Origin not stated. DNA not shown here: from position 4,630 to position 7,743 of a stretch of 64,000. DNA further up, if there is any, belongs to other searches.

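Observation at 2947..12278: Three-component (binding protein + kinase + NarL regulator) sensor physically coupled to a Tat-exported molybdoenzyme of unknown substrate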

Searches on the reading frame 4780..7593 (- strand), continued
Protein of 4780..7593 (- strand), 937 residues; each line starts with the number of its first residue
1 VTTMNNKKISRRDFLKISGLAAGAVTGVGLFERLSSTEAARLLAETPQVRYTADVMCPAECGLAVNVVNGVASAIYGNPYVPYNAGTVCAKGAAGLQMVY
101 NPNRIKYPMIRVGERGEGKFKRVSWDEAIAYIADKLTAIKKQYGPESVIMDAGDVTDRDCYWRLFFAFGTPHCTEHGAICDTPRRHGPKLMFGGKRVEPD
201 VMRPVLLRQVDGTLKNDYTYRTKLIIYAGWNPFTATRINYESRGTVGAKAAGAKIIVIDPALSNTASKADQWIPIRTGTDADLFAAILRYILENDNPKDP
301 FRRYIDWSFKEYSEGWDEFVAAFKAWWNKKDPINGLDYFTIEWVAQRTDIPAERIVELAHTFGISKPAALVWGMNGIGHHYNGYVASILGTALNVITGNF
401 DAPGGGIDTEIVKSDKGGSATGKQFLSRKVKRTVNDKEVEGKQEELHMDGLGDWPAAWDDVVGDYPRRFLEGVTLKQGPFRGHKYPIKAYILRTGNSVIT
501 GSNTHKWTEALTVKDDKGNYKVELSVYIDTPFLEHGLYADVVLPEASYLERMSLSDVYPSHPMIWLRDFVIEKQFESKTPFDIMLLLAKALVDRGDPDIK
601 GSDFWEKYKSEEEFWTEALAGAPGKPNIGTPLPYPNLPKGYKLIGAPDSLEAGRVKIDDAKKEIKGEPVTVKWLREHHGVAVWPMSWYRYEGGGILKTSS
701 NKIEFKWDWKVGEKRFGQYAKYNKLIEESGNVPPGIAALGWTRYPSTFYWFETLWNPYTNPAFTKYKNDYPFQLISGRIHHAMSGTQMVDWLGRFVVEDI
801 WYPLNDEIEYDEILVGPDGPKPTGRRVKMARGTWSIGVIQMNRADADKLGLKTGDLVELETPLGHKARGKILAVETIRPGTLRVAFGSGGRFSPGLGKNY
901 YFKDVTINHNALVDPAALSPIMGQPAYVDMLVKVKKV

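Call 50: find_encoding_contigs(protein=P0159, flank=10000, max_places=2)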
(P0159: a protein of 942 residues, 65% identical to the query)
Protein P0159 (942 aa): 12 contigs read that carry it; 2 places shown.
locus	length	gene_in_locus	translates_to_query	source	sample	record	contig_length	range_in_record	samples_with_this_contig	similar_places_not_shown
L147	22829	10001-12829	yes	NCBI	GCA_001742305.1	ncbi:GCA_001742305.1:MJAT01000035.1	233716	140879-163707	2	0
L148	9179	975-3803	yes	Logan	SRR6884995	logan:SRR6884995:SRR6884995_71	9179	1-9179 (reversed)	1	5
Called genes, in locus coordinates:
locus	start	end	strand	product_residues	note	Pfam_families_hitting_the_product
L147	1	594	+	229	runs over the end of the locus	PF00528:BPD_transp_1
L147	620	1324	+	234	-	PF00005:ABC_tran, PF13304:AAA_21 (weak), PF02463:SMC_N (weak)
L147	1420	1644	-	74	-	PF13098:Thioredoxin_2 (weak)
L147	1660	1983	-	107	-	-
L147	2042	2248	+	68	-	-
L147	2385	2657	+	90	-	PF10087:DUF2325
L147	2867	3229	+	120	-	PF00072:Response_reg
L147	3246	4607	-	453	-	PF02386:TrkH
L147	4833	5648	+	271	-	PF01547:SBP_bac_1, PF13531:SBP_bac_11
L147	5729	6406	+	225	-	PF00528:BPD_transp_1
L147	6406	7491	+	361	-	PF00005:ABC_tran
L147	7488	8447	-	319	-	PF12728:HTH_17, PF12727:PBP_like, PF13531:SBP_bac_11 (weak)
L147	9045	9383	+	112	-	PF22113:Mtrc-MtrF_II-IV_dom (weak)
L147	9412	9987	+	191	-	PF12797:Fer4_2 (faint), PF13237:Fer4_10 (weak), PF13247:Fer4_11, PF12838:Fer4_7 (weak), PF13187:Fer4_9 (weak), PF00037:Fer4, PF12837:Fer4_6 (weak), PF13237:Fer4_10 (weak)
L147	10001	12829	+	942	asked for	PF04879:Molybdop_Fe4S4, PF00384:Molybdopterin, PF01568:Molydop_binding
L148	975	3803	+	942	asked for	PF04879:Molybdop_Fe4S4, PF00384:Molybdopterin, PF01568:Molydop_binding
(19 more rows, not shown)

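Call 51: list_cluster_members(proteins=[P0159, P0181, P0191, P0089])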
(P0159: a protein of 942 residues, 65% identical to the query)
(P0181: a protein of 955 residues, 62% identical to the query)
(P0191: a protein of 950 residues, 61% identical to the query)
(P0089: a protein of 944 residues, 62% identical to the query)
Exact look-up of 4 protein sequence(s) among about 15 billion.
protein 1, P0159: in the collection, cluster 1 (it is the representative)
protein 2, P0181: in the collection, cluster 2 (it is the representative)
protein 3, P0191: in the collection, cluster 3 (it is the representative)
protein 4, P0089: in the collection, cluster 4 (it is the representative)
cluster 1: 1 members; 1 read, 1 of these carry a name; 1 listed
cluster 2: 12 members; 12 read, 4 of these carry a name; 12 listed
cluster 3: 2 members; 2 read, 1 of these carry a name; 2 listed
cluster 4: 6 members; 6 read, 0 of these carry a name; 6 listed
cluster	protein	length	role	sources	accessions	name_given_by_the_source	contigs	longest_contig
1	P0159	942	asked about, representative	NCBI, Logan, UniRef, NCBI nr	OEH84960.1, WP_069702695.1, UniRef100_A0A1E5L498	dehydrogenase [Desulfuribacillus stibiiarsenatis] | Dehydrogenase n=1 Tax=Desulfuribacillus stibiiarsenatis TaxID=1390249 ... | molybdopterin-dependent oxidoreductase [Desulfuribacillus stibiiarsenatis]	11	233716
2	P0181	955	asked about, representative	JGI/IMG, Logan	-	anaerobic selenocysteine-containing dehydrogenase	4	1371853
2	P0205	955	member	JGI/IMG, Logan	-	anaerobic selenocysteine-containing dehydrogenase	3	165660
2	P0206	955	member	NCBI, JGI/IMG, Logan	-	anaerobic selenocysteine-containing dehydrogenase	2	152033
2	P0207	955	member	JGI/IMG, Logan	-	anaerobic selenocysteine-containing dehydrogenase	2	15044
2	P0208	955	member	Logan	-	-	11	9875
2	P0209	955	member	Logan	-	-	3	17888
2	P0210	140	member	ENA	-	-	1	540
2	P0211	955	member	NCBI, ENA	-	-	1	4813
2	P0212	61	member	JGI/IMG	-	-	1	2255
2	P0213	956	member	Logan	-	-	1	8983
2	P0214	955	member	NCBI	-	-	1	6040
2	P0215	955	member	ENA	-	-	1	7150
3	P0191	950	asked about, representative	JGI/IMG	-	anaerobic selenocysteine-containing dehydrogenase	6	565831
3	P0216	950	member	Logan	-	-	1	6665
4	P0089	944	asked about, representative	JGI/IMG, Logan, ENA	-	-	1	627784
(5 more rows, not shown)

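Call 62: search_solved_structures(query=window:4780-7593:-, max_evalue=1e-30, show_alignments=3)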
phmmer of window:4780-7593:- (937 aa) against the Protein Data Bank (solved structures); distinct sequences matched with E-value up to 1e-30: 3.
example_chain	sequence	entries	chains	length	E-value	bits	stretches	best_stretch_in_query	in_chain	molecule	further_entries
2vpw_A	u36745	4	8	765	2.2e-38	134.9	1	10-406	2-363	THIOSULFATE REDUCTASE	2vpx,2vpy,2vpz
9vap_A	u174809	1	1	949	1.6e-35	125.5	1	9-408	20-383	Formate dehydrogenase molybdopterin-binding subunit FdhA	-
6cz7_A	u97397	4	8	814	2.2e-35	125.1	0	56-595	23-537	ArrA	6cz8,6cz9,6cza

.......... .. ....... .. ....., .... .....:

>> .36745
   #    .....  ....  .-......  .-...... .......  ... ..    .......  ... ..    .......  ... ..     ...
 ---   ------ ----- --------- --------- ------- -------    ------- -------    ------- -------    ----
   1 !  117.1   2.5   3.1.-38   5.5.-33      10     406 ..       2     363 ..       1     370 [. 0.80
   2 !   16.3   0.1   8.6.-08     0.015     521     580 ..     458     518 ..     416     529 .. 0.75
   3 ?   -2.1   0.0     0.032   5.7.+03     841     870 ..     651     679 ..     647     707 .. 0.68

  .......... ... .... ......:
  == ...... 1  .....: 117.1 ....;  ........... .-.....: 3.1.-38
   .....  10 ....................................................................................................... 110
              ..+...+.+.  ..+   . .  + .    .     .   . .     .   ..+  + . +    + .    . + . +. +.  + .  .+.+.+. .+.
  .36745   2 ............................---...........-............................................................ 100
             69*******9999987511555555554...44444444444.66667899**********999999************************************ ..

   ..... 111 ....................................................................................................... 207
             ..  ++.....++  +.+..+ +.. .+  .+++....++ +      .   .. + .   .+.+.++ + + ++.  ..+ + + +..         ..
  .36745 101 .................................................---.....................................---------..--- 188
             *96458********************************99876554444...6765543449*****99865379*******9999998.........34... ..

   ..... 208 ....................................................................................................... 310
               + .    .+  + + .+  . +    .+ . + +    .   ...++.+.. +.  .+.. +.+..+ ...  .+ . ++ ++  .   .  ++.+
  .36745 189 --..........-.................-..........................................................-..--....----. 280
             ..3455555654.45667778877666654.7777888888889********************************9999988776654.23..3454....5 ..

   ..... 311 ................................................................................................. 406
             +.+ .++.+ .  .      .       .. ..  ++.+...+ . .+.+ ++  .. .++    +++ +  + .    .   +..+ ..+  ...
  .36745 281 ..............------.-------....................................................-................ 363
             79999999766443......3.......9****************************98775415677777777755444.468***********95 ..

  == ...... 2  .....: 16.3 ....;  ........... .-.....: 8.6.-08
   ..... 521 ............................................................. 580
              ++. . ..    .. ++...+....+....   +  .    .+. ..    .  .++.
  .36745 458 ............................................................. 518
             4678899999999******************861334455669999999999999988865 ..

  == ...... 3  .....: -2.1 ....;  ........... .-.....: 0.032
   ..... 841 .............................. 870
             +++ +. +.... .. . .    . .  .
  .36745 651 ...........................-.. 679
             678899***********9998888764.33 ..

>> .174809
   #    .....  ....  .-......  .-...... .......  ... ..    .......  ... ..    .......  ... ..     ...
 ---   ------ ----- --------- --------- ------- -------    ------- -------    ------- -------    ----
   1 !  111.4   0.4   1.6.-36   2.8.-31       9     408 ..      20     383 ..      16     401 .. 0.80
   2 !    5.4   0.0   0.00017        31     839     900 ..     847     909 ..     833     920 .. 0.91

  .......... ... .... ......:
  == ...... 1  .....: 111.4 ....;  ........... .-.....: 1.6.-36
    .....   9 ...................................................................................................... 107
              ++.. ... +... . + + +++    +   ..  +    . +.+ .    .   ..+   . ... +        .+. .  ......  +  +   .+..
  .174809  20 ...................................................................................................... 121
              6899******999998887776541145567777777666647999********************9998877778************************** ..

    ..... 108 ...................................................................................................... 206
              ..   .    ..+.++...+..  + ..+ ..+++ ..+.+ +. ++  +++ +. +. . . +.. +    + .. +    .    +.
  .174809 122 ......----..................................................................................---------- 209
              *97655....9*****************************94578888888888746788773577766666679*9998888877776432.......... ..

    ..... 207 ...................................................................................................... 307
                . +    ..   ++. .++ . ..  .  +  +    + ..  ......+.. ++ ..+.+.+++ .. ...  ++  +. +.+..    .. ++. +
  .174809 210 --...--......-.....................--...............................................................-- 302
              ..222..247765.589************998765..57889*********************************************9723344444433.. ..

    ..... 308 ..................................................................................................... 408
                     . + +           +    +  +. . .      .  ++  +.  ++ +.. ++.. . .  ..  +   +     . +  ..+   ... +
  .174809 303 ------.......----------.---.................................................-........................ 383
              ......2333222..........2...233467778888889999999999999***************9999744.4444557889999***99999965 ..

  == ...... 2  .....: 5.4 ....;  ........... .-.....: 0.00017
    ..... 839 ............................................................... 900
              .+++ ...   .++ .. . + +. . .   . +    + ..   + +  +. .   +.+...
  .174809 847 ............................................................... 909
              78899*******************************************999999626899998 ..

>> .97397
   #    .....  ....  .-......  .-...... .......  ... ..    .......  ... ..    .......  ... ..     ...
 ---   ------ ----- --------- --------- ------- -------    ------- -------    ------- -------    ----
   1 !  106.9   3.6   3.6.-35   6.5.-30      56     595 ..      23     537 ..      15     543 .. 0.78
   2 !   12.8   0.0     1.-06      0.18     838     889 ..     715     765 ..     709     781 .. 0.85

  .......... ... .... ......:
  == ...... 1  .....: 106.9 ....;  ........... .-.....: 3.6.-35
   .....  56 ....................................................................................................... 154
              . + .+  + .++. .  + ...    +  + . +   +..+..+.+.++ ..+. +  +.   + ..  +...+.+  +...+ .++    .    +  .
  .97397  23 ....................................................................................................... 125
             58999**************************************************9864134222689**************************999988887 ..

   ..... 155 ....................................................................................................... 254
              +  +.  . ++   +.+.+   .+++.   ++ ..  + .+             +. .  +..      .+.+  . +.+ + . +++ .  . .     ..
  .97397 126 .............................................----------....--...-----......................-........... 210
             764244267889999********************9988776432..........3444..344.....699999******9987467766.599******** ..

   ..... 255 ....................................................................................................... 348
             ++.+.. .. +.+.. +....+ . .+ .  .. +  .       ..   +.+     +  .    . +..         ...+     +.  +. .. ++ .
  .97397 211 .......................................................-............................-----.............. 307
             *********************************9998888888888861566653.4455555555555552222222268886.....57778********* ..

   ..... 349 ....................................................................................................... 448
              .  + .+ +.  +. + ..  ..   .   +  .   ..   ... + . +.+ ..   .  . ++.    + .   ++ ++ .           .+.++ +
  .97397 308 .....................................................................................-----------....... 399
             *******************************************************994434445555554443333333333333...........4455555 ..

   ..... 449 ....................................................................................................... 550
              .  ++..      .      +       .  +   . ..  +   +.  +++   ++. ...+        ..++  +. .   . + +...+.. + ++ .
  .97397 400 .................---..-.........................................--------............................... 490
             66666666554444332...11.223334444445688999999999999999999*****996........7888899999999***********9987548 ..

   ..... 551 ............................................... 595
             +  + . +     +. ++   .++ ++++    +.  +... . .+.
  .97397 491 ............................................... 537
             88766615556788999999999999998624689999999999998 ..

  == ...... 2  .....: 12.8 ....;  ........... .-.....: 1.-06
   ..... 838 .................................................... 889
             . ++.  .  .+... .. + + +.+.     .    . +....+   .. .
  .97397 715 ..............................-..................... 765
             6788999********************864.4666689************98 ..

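Call 83: find_homologous_proteins(query=L115:4258-7101:+, max_evalue=1e-100)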
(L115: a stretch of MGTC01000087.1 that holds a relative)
Query L115:4258-7101:+ (948 aa): 306 proteins with E <= 1e-100 among 8000 candidates; the best 120 are listed.
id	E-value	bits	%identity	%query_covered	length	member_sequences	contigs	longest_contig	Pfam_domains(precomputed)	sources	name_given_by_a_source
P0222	0.0e+0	2098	92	100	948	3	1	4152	PF00384.28,PF01568.28,PF04879.22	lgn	-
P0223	0.0e+0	2009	88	100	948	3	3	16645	PF00384.28,PF01568.28,PF04879.22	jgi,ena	-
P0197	0.0e+0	1979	86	100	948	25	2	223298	PF00384.28,PF01568.28,PF04879.22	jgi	jgi:anaerobic selenocysteine-containing dehydrogenase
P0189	0.0e+0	1885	82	100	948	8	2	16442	PF00384.28,PF01568.28,PF04879.22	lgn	-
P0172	0.0e+0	1803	78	100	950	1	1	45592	PF00384.28,PF01568.28,PF04879.22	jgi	-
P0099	0.0e+0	1737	76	100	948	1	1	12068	PF00384.28,PF01568.28,PF04879.22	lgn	-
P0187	0.0e+0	1716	75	100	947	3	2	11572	PF00384.28,PF01568.28,PF04879.22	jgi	jgi:anaerobic selenocysteine-containing dehydrogenase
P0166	0.0e+0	1696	74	100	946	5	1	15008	PF00384.28,PF01568.28,PF04879.22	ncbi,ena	-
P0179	0.0e+0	1695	73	100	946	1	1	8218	PF00384.28,PF01568.28,PF04879.22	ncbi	-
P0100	0.0e+0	1692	74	100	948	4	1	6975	PF00384.28,PF01568.28,PF04879.22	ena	-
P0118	0.0e+0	1688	74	100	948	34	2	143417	PF00384.28,PF01568.28,PF04879.22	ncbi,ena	-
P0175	0.0e+0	1681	74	100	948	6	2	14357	PF00384.28,PF01568.28,PF04879.22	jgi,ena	-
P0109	0.0e+0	1680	74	100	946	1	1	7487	PF00384.28,PF01568.28,PF04879.22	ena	-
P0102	0.0e+0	1678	73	100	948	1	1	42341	PF00384.28,PF01568.28,PF04879.22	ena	-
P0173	0.0e+0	1677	73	100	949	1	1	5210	PF00384.28,PF01568.28,PF04879.22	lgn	-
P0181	0.0e+0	1560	68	100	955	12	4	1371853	PF00384.28,PF01568.28,PF04879.22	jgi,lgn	jgi:anaerobic selenocysteine-containing dehydrogenase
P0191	0.0e+0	1550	68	100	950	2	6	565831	PF00384.28,PF01568.28,PF04879.22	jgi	jgi:anaerobic selenocysteine-containing dehydrogenase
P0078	0.0e+0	1353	61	100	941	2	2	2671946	PF00384.28,PF01568.28,PF04879.22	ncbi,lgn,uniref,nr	ncbi:molybdopterin-containing oxidoreductase family protein [Neomoorella humiferrea]|uniref:Dimethyl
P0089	0.0e+0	1331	61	100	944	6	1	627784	PF00384.28,PF01568.28,PF04879.22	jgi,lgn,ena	-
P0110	0.0e+0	1328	59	100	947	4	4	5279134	PF10518.15,PF00384.28,PF01568.28,PF04879.22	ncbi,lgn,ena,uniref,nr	ncbi:molybdopterin oxidoreductase [Desulfitobacterium hafniense DCB-2]|uniref:Molybdopterin oxidored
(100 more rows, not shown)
